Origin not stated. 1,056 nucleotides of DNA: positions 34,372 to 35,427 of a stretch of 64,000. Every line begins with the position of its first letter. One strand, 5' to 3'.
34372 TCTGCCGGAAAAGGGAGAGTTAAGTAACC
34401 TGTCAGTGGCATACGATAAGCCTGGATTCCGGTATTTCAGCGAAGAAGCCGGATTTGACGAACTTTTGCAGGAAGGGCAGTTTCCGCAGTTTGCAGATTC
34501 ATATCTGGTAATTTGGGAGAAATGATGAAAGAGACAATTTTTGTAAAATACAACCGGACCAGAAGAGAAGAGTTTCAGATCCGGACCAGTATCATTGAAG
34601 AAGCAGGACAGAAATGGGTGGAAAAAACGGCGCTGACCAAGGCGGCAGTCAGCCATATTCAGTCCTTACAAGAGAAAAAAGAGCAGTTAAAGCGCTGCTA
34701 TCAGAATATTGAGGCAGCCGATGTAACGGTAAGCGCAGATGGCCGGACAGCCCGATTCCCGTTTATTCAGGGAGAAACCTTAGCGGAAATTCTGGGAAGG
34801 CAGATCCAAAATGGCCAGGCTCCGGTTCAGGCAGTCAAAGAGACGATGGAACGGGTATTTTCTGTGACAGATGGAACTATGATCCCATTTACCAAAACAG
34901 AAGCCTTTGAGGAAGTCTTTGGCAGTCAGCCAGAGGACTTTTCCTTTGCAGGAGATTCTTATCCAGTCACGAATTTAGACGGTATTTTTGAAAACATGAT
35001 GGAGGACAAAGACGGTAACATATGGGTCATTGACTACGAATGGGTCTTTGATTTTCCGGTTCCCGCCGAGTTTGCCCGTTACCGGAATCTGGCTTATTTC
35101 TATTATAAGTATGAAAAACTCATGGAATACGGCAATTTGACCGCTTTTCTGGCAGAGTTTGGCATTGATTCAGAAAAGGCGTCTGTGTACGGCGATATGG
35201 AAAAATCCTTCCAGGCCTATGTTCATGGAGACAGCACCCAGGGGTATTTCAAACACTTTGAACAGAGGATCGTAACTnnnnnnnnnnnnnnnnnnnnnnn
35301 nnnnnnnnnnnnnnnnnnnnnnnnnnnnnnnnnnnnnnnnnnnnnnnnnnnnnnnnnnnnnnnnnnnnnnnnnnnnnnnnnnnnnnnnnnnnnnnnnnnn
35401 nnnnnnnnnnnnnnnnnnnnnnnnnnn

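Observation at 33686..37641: WbdD/WbbB-like chain-terminator and molecular-ruler logic in a Firmicute glycan locus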

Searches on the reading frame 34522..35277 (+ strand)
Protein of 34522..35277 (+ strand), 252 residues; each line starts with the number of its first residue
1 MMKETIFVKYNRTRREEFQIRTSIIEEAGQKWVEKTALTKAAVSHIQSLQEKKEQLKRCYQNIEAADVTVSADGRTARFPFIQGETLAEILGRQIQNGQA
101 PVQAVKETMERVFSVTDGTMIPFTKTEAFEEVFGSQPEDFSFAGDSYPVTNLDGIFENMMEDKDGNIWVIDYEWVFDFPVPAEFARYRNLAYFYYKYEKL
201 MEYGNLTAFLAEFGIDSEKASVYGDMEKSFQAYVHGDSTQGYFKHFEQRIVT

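Call 43: search_solved_structures(query=A3, max_evalue=10, show_alignments=3)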
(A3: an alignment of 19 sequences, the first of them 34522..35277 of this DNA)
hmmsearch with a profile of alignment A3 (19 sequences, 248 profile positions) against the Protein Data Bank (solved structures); distinct sequences matched with E-value up to 10: 2.
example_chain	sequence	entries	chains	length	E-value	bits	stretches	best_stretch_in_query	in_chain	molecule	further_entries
8ohd_B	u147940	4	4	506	0.15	14.6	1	3-80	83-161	CDK5 regulatory subunit-associated protein 3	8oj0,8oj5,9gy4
8qfc_C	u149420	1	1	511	0.15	14.6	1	3-80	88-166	CDK5 regulatory subunit-associated protein 3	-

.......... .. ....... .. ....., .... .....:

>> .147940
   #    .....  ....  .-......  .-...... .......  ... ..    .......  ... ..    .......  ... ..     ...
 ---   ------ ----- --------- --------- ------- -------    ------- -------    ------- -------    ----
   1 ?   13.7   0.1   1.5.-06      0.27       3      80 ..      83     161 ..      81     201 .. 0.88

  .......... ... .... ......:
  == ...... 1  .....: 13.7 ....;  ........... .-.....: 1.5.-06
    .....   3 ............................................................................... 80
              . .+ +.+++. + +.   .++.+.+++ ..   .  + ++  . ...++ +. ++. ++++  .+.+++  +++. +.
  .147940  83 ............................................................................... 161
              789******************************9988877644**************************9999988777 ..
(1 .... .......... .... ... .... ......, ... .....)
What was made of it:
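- Tried and rejected: The profile of the kinase domain alone found no kinase (call 43).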

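Call 47: find_related_loci(query=A3, collection=genome_contigs, flank=10000)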
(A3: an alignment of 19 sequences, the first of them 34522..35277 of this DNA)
Query A3 (252 aa) in genome_contigs; peptide patterns used: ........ (x = any residue, [..] = any of these).
449 stretches matched a pattern; 425 encode a relative of the query (tblastn E <= 1e-3); the best 80 are kept; 80 distinct loci.
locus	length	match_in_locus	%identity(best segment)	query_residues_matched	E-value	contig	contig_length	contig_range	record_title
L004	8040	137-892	91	1-252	1e-159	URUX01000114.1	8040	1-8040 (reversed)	uncultured Clostridium sp. isolate UMGS1370 genome assembly, contig: NODE_2961_length_8040_cov_3.939011, whole genome sh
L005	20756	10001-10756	86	1-252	9e-152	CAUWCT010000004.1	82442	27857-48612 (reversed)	MAG: uncultured Lachnospiraceae bacterium isolate SRS15956990__bin80 genome assembly, contig: SRS15956990_NODE_137_lengt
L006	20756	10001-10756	84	1-252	9e-146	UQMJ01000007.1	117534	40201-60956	uncultured Clostridium sp. isolate UMGS420 genome assembly, contig: NODE_30_length_117534_cov_9.288784, whole genome sho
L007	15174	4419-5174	82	1-252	3e-143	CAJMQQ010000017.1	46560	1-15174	TPA_asm: uncultured bacterium isolate ERR2013609-bin.13 genome assembly, contig: NODE_847_length_46560_cov_4.523836, who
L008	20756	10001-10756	82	1-252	7e-142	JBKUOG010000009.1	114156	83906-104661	MAG: Lachnospiraceae bacterium isolate 29-1_20 NODE_171_length_114156_cov_13.408989, whole genome shotgun sequence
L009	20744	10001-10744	69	2-252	3e-115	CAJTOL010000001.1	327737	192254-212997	MAG TPA_asm: uncultured Lachnospiraceae bacterium isolate MGBC104963 genome assembly, contig: MGBC104963.1, whole genome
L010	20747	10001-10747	63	1-252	3e-108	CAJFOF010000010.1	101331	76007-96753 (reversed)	uncultured Lachnospiraceae bacterium isolate Coassembly_mag_301 genome assembly, contig: MAGpy_11413_min2k_bin_301_fak87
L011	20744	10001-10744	63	2-252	1e-107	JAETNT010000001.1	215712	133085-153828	MAG: Enterocloster bolteae isolate S10_Bin6 scaffold_29_3, whole genome shotgun sequence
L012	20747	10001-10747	62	1-252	2e-106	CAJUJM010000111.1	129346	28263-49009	MAG TPA_asm: uncultured Lachnospiraceae bacterium isolate MGBC140257 genome assembly, contig: MGBC140257.111, whole geno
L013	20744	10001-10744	62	2-252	2e-104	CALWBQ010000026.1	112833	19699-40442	MAG: uncultured Lachnospiraceae bacterium isolate E0_RM__bin152 genome assembly, contig: E0_RM__k127_1146909, whole geno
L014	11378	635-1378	53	4-252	2e-88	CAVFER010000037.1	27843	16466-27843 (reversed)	bacterium isolate G02652-L1_cleanbin_000024 genome assembly, contig: Spades_G02652-L1_contig_1052, whole genome shotgun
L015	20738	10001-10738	56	3-252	4e-87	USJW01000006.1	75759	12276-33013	uncultured Clostridium sp. isolate UMGS1784 genome assembly, contig: NODE_80_length_75759_cov_13.318094, whole genome sh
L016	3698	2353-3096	53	4-252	2e-87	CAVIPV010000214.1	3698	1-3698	Prevotella sp. isolate H07655-L1_cleanbin_000023 genome assembly, contig: Spades_H07655-L1_contig_18668, whole genome sh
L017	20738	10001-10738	55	3-252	2e-87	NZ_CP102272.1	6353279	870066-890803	[Clostridium] asparagiforme DSM 15981 chromosome, complete genome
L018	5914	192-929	53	6-252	3e-87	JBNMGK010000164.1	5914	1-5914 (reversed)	MAG: Enterocloster sp. isolate CM_BacEnt861.150 k141_143612_length_5914_cov_16.9751, whole genome shotgun sequence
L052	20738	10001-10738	46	1-248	4e-72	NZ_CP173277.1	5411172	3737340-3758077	Lacrimispora sp. HJ-01 chromosome, complete genome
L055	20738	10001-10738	47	2-246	1e-71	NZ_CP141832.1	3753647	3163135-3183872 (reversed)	Lacrimispora sinapis strain JR3 chromosome, complete genome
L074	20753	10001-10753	46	2-252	8e-70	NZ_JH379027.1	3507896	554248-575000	Hungatella hathewayi WAL-18680 supercont1.1, whole genome shotgun sequence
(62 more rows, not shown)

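Call 51: search_protein_families(library=pfam, proteins=[L005:6203-7012:+, L074:6980-7825:+, L055:7040-7852:+, L074:5996-6928:+, L052:3320-4858:+, L052:4862-6037:+, L052:6312-6866:+], max_evalue=0.001)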
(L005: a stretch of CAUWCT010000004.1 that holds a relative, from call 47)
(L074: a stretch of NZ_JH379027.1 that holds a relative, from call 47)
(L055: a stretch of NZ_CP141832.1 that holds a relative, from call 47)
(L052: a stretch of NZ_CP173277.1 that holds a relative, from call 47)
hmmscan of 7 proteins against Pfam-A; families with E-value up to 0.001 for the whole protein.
L005:6203-7012:+ (269 aa): 1 family
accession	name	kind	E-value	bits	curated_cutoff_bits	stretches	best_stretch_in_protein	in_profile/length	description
PF02535.28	Zip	-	6.1e-26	91.8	35.1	2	121-264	179-322/323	ZIP Zinc transporter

L074:6980-7825:+ (281 aa): 2 families
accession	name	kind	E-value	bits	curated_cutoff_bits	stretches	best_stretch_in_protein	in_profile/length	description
PF01061.29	ABC2_membrane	-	8.5e-13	48.7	26.9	1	32-239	6-210/211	ABC-2 type transporter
PF12698.13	ABC2_membrane_3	-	0.00056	19.5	31.6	1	126-264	209-343/347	ABC-2 family transporter protein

L055:7040-7852:+ (270 aa): 2 families
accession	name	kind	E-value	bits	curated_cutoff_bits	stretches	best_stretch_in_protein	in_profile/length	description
PF01061.29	ABC2_membrane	-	1e-10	41.9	26.9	1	21-228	6-210/211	ABC-2 type transporter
PF12698.13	ABC2_membrane_3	-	4.3e-06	26.5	31.6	1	115-255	209-338/347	ABC-2 family transporter protein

L074:5996-6928:+ (310 aa): 1 family
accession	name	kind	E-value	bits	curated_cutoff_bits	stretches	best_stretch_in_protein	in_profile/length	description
PF09913.15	DUF2142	-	5.3e-31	108.2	30.1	1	4-267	138-394/395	Predicted membrane protein (DUF2142)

L052:3320-4858:+ (512 aa): 5 families
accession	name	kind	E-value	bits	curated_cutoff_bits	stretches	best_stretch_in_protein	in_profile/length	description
PF00005.33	ABC_tran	-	1.2e-54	185.1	25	2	21-172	1-137/137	ABC transporter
PF13304.12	AAA_21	-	9.4e-11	42.7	27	0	33-54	1-22/304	AAA domain, putative AbiEii toxin, Type IV TA system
PF02463.25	SMC_N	-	1.7e-05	24.8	40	1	25-213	19-208/220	RecF/RecN/SMC N terminal domain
PF13555.12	AAA_29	-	0.00067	19.8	27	0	22-48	13-39/61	P-loop containing region of AAA domain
PF09818.15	ABC_ATPase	-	0.00085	18.9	23.2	0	137-213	151-225/283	P-loop domain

L052:4862-6037:+ (391 aa): 1 family
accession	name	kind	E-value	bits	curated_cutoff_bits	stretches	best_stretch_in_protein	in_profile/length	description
PF02653.21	BPD_transp_2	-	1.2e-33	116.9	26.8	1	42-376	3-269/269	Branched-chain amino acid transport system / permease component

L052:6312-6866:+ (184 aa): 1 family
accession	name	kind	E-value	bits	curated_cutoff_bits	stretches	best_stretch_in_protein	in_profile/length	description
PF00908.23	dTDP_sugar_isom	-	4.4e-76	254.7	27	1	10-179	3-167/168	dTDP-4-dehydrorhamnose 3,5-epimerase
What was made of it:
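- Tried and rejected: It is a ZIP transporter (call 51).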

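Call 53: search_protein_representatives(alignment_id=A3)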
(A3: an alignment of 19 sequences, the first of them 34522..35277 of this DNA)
Query: 19 sequences, 248 profile positions. Proteins with E-value up to 0.001 (for the whole library): 3128; up to 1e-10: 2592; up to 1e-30: 1682. The best 150 are listed.
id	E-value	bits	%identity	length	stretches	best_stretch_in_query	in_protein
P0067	2.0e-83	295.9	-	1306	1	3-246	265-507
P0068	7.2e-82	290.8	-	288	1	1-238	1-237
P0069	5.7e-79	281.3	-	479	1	1-247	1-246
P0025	1.2e-77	276.9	-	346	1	1-247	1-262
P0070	2.7e-77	275.8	-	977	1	5-244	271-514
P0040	5.2e-74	265.1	-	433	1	3-245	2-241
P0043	1.7e-73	263.4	-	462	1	1-246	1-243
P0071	8.2e-73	261.1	-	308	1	1-244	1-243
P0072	1.9e-72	260.0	-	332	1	2-246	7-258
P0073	2.7e-72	259.5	-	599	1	5-244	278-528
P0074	8.4e-71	254.6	-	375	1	1-246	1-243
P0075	1.9e-70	253.4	-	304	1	1-246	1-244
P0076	7.8e-70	251.4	-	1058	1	1-247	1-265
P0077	1.7e-68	247.0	-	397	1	1-248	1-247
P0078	7.3e-66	238.4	-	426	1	1-247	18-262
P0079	8.6e-66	238.1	-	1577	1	3-240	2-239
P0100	9.4e-62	224.9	-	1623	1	1-233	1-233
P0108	9.6e-61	221.6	-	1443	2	1-236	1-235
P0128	1.7e-59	217.5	-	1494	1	1-234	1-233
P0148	1.7e-58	214.3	-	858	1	1-244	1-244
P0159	4.0e-58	213.0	-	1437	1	1-234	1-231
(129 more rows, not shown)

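Call 67: search_protein_families(library=pfam, proteins=[P0079, P0100, P0108, P0128, P0159, P0148, P0070], max_evalue=0.00001)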
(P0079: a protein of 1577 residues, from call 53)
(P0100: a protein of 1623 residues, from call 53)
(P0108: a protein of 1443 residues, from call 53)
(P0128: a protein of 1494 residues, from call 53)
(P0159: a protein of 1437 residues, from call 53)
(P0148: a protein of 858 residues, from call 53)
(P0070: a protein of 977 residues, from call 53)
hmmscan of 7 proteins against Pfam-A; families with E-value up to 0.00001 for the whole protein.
P0079 (1577 aa): 5 families
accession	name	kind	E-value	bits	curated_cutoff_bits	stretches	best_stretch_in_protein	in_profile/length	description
PF00534.26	Glycos_transf_1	-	8e-38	130.1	26.4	2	704-869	4-170/172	Glycosyl transferases group 1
PF13692.12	Glyco_trans_1_4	-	4.3e-36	124.7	27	2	725-857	9-142/142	Glycosyl transferases group 1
PF00535.33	Glycos_transf_2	-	1.5e-30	106.8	23.3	1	904-1034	1-130/168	Glycosyl transferase family 2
PF13641.12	Glyco_tranf_2_3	-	3.9e-15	56.9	27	1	903-1123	3-216/230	Glycosyltransferase like family 2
PF13439.12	Glyco_transf_4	-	2.3e-13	51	28.5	1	1223-1376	1-169/170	Glycosyltransferase Family 4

P0100 (1623 aa): 4 families
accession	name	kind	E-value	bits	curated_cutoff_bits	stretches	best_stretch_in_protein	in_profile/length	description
PF00534.26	Glycos_transf_1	-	7.2e-23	81.4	26.4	2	1440-1599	10-171/172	Glycosyl transferases group 1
PF13692.12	Glyco_trans_1_4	-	3.9e-18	66.5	27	1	1449-1586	4-142/142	Glycosyl transferases group 1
PF00535.33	Glycos_transf_2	-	3.9e-15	56.6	23.3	1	650-751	2-105/168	Glycosyl transferase family 2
PF13524.12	Glyco_trans_1_2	-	3.7e-07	30.6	25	1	1481-1605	17-133/144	Glycosyl transferase-like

P0108 (1443 aa): 5 families
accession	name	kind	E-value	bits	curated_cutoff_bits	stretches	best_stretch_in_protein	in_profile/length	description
PF00535.33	Glycos_transf_2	-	2.3e-30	106.2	23.3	1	1189-1358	1-167/168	Glycosyl transferase family 2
PF13641.12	Glyco_tranf_2_3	-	1.1e-14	55.4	27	1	1186-1404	1-219/230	Glycosyltransferase like family 2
PF13692.12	Glyco_trans_1_4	-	8.4e-13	49.2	27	0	1039-1123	27-110/142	Glycosyl transferases group 1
PF00534.26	Glycos_transf_1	-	1.5e-10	41.4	26.4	0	1011-1122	9-125/172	Glycosyl transferases group 1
PF13524.12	Glyco_trans_1_2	-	4.3e-10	40.2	25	0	1035-1177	5-142/144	Glycosyl transferase-like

P0128 (1494 aa): 6 families
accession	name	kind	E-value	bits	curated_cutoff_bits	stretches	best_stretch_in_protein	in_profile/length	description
PF21374.3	WsaF_N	-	3.3e-59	199.9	27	1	1121-1276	1-155/156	WsaF, N-terminal domain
PF22772.2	WsaF_C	-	2.5e-47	160.5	27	1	1320-1451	1-132/133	WsaF, C-terminal domain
PF00535.33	Glycos_transf_2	-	3.6e-37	128.3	23.3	2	540-670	1-129/168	Glycosyl transferase family 2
PF13641.12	Glyco_tranf_2_3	-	3.7e-17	63.6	27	1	797-1022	3-218/230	Glycosyltransferase like family 2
PF10111.15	Glyco_tranf_2_2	-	5.5e-12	46.2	27.3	1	798-998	1-199/276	Glycosyltransferase like family 2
PF13632.12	Glyco_trans_2_3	-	4.5e-07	30.3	27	0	922-1014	31-122/198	Glycosyl transferase family group 2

P0159 (1437 aa): 1 family
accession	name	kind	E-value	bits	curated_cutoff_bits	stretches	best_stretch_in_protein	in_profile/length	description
PF05045.17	RgpF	-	6.5e-54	183.9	25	1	572-815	252-503/503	Rhamnan synthesis protein F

P0148 (858 aa): 3 families
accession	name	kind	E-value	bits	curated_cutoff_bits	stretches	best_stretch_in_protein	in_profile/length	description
PF00535.33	Glycos_transf_2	-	6.5e-24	85.2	23.3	1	458-601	1-132/168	Glycosyl transferase family 2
PF10111.15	Glyco_tranf_2_2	-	2.3e-07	31.1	27.3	1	458-547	1-96/276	Glycosyltransferase like family 2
PF13641.12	Glyco_tranf_2_3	-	3.9e-06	27.5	27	0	457-667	3-213/230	Glycosyltransferase like family 2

P0070 (977 aa): 7 families
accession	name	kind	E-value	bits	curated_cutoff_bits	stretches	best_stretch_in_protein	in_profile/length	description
PF00535.33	Glycos_transf_2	-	4.8e-24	85.6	23.3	1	673-798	1-129/168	Glycosyl transferase family 2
PF13641.12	Glyco_tranf_2_3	-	2.3e-09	38.1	27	1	670-884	1-214/230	Glycosyltransferase like family 2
PF10111.15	Glyco_tranf_2_2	-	2.8e-08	34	27.3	1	673-864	1-199/276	Glycosyltransferase like family 2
PF13712.12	Glyco_tranf_2_5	-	6.1e-08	33.1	27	1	736-875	42-183/210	Glycosyltransferase like family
PF13506.12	Glyco_transf_21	-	4.5e-06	26.7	21.7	0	737-874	20-147/174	Glycosyl transferase family 21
PF13649.12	Methyltransf_25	-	6.5e-06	27.2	27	0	54-150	1-97/97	Methyltransferase domain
PF08241.18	Methyltransf_11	-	8.4e-06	26.8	21.2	0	55-154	1-95/95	Methyltransferase domain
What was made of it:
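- It sits N-terminal to varied polymerase modules (GT4-GT2-GT4, WsaF-like, RgpF) in other proteins (call 67).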

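Call 75: find_homologous_proteins(query=A3, max_evalue=0.001)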
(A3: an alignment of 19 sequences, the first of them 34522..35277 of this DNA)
Query A3 (19 sequences) (252 aa, profile of the alignment): 50 proteins with E <= 0.001 among 3287 candidates.
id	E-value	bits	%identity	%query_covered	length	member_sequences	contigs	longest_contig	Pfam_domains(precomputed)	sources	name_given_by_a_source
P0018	9.0e-94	331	52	99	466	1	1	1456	-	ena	-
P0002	1.1e-93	331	52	99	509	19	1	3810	PF00535.33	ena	-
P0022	2.1e-92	327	46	97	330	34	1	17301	-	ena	-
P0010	1.4e-91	324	46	97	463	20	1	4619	PF00535.33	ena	-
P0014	2.7e-87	310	47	97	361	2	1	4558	-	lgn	-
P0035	2.5e-85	304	36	92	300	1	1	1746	-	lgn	-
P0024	2.5e-85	304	49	98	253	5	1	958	-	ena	-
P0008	5.7e-85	303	46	98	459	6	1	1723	-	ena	-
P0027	1.1e-78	282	55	85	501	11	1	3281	PF13649.13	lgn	-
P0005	1.1e-77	279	95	87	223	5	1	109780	-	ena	-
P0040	1.6e-73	265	35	92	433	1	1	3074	-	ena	-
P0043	5.4e-73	263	30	93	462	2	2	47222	-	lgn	-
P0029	2.6e-71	258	49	87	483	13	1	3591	PF13649.13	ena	-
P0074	2.6e-70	255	40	93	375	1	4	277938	-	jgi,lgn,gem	jgi:hypothetical protein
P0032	2.3e-68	248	53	76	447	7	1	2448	PF13649.13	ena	-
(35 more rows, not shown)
